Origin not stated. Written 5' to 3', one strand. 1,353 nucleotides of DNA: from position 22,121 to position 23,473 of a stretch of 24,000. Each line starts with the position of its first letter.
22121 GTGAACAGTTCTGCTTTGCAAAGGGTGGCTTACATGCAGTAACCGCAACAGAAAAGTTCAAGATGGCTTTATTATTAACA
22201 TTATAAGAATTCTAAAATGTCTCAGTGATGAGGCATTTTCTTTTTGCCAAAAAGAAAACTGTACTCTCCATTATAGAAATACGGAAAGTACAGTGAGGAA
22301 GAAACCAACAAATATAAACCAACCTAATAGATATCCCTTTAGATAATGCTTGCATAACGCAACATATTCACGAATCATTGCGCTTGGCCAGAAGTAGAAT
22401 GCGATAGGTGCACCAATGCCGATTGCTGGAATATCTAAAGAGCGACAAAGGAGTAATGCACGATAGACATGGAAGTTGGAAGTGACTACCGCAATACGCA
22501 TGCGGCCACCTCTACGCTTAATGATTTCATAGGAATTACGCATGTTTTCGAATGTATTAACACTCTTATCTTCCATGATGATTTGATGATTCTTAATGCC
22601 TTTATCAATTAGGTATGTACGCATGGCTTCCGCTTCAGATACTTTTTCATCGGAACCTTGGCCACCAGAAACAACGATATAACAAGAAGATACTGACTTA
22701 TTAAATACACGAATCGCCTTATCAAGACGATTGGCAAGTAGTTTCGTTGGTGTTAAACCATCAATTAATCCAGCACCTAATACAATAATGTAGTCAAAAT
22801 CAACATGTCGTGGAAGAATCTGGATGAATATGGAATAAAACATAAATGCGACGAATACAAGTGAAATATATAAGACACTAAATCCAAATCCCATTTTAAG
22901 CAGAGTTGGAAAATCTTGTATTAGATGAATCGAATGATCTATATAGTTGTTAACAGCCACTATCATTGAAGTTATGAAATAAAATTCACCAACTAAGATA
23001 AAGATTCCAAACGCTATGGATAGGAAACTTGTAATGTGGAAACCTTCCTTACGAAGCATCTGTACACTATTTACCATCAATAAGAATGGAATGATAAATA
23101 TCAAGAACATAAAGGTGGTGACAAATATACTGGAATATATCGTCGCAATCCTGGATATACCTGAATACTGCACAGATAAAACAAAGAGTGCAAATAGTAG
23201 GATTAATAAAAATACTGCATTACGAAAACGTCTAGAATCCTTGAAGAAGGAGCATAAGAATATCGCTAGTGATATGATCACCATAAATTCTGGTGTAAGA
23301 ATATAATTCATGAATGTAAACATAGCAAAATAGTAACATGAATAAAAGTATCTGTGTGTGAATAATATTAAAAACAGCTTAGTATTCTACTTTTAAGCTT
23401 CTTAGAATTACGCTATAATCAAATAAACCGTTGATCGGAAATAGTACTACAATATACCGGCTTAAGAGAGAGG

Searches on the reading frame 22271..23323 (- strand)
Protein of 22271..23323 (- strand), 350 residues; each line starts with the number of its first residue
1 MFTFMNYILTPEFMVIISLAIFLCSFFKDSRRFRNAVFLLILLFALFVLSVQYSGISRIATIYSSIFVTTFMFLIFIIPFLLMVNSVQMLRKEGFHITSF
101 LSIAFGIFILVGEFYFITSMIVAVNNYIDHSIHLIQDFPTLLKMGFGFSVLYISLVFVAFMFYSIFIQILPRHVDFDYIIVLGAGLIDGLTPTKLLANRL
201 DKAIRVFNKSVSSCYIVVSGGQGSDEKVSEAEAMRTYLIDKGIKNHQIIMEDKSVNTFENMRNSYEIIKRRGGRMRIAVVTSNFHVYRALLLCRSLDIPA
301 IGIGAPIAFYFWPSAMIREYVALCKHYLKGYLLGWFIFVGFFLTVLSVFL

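Call 79: search_protein_families(library=pfam, proteins=[window:22271-23323:-], max_evalue=0.0001)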
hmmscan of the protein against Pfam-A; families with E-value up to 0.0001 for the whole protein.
window:22271-23323:- (350 aa): 1 family
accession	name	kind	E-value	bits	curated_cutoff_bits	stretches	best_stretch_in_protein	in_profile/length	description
PF02698.23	DUF218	-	7.8e-34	116.9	27.6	1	177-322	1-133/133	DUF218 domain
